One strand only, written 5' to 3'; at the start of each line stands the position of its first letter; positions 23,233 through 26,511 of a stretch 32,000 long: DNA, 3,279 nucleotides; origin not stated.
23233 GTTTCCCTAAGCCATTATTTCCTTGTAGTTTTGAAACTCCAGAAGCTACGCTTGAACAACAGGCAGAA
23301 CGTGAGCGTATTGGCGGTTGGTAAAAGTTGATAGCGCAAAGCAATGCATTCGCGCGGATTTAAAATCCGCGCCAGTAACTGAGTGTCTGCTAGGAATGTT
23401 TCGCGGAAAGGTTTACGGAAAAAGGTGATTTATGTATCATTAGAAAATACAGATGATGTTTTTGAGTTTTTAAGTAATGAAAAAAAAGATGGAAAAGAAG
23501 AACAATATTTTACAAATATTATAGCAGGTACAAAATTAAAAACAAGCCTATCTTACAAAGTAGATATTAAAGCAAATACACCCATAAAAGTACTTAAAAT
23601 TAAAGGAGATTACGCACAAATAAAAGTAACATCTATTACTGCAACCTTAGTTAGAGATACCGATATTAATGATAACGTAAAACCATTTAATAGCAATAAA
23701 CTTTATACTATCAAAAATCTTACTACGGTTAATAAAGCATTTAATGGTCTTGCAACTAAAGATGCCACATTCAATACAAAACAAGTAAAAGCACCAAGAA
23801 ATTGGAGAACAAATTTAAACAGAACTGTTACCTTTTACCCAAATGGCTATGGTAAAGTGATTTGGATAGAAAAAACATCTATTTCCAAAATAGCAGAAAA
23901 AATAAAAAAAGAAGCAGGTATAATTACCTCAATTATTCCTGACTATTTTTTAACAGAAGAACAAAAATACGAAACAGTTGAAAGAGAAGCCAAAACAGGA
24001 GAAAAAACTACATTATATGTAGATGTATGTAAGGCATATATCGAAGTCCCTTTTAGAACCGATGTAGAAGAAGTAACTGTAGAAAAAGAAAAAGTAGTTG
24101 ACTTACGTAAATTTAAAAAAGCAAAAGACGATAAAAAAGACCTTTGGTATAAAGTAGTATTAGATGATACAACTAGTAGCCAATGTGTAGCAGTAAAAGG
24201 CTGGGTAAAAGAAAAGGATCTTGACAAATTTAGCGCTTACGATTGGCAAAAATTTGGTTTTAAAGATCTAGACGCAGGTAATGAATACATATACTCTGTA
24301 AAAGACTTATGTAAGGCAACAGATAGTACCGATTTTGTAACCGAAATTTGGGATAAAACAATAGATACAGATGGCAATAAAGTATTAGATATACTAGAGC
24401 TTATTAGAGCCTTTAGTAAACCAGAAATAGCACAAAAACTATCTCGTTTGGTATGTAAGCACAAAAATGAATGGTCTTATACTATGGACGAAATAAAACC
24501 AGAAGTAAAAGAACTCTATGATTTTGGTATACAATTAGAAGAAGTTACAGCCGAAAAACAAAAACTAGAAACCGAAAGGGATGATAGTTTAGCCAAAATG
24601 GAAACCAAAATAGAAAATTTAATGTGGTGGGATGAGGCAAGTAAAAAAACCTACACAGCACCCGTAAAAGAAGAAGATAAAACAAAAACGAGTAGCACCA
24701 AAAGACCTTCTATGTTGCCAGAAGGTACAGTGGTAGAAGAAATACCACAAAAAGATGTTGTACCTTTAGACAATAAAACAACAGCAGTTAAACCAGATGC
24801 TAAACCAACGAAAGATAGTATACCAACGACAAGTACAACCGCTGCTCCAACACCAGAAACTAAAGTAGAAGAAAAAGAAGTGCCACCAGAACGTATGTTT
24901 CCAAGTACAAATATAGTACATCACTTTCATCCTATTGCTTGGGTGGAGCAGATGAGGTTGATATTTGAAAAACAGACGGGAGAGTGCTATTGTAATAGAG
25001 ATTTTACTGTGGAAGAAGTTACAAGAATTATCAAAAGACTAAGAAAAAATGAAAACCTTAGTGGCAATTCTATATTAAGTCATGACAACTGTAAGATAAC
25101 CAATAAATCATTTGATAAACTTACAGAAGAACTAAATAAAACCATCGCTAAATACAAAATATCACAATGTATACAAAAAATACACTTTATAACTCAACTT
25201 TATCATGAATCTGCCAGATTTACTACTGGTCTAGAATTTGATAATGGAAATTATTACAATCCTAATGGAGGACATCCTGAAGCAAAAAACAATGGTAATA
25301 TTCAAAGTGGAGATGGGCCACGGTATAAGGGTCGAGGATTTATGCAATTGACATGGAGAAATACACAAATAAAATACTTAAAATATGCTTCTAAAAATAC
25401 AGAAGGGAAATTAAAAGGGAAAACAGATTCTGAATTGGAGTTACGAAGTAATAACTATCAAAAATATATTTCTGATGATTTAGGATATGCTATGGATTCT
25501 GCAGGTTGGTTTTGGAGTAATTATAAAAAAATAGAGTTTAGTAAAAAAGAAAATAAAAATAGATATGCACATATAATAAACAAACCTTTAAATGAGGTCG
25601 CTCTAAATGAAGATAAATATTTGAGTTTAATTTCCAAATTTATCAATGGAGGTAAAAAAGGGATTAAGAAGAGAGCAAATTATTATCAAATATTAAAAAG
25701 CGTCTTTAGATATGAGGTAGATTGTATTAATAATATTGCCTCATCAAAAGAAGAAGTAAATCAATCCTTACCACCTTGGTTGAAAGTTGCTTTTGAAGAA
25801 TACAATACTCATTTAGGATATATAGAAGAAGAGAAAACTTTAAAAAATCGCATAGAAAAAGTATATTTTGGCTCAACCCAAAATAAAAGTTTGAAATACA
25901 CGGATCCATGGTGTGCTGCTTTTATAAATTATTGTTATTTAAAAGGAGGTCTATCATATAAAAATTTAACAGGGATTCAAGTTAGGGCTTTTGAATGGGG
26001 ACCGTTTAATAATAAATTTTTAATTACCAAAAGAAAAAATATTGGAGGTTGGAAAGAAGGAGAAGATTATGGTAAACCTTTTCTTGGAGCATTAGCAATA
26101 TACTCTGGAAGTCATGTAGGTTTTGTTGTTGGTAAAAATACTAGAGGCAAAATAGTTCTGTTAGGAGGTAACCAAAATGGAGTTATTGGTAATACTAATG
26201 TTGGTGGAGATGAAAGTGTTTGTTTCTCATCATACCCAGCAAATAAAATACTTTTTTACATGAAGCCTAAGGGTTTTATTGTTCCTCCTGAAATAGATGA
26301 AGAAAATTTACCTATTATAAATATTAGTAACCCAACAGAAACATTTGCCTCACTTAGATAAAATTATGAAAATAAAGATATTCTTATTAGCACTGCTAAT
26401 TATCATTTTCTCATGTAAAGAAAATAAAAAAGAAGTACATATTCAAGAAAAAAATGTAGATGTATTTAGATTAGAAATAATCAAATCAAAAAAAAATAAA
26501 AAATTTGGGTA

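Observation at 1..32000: Two paralogous vgrG-PAAR cargo islands whose near-identity blocks stop exactly at cargo-specifying boundaries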

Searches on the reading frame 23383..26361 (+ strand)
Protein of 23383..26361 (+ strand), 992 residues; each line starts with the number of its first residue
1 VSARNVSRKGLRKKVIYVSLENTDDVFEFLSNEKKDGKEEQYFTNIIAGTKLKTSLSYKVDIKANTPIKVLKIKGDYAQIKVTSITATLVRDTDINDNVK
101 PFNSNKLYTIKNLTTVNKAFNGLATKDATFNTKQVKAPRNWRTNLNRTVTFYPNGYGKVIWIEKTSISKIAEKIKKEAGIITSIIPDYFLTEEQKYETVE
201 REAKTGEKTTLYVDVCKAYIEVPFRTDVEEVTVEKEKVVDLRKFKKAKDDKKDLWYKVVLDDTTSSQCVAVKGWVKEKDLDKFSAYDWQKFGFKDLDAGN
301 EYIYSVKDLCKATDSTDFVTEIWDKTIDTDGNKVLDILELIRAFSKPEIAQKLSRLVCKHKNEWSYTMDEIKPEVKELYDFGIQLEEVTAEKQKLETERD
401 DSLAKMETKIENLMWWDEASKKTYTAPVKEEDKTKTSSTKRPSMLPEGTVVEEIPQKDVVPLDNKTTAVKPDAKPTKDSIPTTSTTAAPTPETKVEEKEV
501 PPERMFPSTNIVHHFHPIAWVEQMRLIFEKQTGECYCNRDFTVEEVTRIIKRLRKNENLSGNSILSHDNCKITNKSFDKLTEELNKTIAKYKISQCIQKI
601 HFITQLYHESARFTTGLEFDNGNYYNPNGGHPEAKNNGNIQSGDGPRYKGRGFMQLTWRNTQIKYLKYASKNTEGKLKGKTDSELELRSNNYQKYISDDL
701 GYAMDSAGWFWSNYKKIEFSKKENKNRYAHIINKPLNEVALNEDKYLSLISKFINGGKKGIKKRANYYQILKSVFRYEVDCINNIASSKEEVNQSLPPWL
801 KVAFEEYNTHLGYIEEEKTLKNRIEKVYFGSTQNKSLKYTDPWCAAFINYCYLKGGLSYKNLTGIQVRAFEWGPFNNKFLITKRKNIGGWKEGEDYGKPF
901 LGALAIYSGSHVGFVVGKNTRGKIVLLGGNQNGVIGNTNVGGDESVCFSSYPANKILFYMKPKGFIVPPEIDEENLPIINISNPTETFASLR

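Call 6: search_protein_families(library=pfam, proteins=[window:23383-26361:+], max_evalue=0.01)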
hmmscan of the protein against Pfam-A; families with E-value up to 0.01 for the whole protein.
window:23383-26361:+ (992 aa): 1 family
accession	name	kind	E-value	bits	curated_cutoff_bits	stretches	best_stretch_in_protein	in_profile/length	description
PF05257.22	CHAP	-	0.00039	21.3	26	1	841-930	6-81/81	CHAP domain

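Call 23: find_homologous_proteins(query=window:23383-26361:+)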
Query window:23383-26361:+ (992 aa): 18 proteins with E <= 0.001 among 8000 candidates.
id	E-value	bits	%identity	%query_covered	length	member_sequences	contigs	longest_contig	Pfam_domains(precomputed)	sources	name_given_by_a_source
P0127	0.0e+0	2269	100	100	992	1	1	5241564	-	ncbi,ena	-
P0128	0.0e+0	1099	73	71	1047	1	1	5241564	PF08239.18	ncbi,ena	-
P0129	7.0e-227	774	94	38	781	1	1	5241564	-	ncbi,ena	-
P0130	5.3e-225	768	60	61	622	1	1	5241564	-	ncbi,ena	-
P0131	2.1e-222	759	95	37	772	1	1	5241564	-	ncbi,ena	-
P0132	3.0e-213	729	62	54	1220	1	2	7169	PF05257.23,PF08239.18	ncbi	-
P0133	7.5e-191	655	43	94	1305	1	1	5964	PF05257.23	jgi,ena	-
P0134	1.0e-102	363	87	20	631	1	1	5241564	-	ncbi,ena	-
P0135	5.0e-100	354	91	18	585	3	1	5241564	-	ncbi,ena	-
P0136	2.1e-95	339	89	18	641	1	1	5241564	PF00959.25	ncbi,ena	-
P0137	9.0e-93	330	85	19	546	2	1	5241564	PF01551.30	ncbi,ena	-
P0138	1.9e-87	313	40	52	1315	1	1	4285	-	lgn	-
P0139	1.5e-85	306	88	17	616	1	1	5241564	PF00959.25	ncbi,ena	-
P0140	1.9e-83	299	37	52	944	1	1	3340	PF18925.6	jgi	jgi:hypothetical protein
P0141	1.2e-75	274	37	53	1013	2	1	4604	-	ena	-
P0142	4.5e-61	225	94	12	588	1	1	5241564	PF01471.24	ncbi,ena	-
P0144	1.1e-36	145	33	34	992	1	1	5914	-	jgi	-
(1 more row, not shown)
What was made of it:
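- The orphans have start codons near their 5' ends, and gene callers annotated them as proteins (call 23).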

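Call 24: find_encoding_contigs(protein=P0127, flank=10000, max_places=4)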
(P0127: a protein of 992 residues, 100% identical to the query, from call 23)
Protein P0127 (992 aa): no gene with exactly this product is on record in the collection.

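Call 25: find_encoding_contigs(protein=P0128, flank=10000, max_places=4)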
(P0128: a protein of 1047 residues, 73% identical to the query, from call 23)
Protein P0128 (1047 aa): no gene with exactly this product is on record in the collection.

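Call 28: search_protein_families(library=pfam, proteins=[P0128, P0133, P0138, P0141, P0134, P0142, P0144], max_evalue=0.1)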
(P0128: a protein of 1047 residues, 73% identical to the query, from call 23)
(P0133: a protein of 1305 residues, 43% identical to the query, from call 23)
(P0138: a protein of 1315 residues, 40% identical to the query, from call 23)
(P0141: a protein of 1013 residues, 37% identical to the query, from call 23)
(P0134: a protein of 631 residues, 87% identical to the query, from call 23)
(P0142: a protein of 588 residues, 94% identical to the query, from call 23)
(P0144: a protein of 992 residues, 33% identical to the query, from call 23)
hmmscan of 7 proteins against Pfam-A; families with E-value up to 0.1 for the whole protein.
P0128 (1047 aa): 1 family
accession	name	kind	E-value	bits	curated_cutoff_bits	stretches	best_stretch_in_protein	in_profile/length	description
PF08239.17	SH3_3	-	1.5e-06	28.7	27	1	236-282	2-51/54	Bacterial SH3 domain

P0133 (1305 aa): 2 families
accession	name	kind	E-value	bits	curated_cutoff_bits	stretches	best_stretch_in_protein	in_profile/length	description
PF05257.22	CHAP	-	3.6e-07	31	26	1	1152-1238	4-81/81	CHAP domain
PF08239.17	SH3_3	-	0.00019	22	27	1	235-280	3-51/54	Bacterial SH3 domain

P0138 (1315 aa): 1 family
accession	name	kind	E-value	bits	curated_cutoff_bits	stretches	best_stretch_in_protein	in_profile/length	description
PF08239.17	SH3_3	-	0.0027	18.3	27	1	270-312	3-49/54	Bacterial SH3 domain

P0141 (1013 aa): 2 families
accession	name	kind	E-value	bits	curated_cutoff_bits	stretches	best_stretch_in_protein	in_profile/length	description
PF00112.29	Peptidase_C1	-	0.0026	18.3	20.7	1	831-971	27-184/220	Papain family cysteine protease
PF13529.12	Peptidase_C39_2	-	0.0049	17.9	24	1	908-971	75-137/143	Peptidase_C39 like family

P0134 (631 aa): 0 families

P0142 (588 aa): 1 family
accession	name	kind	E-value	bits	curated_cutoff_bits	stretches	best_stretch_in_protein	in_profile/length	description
PF01471.23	PG_binding_1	-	1.2e-06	29.1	23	1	127-181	2-57/57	Putative peptidoglycan binding domain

P0144 (992 aa): 1 family
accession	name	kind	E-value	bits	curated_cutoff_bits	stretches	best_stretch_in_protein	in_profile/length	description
PF05257.22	CHAP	-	0.064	14.2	26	0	881-956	8-65/81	CHAP domain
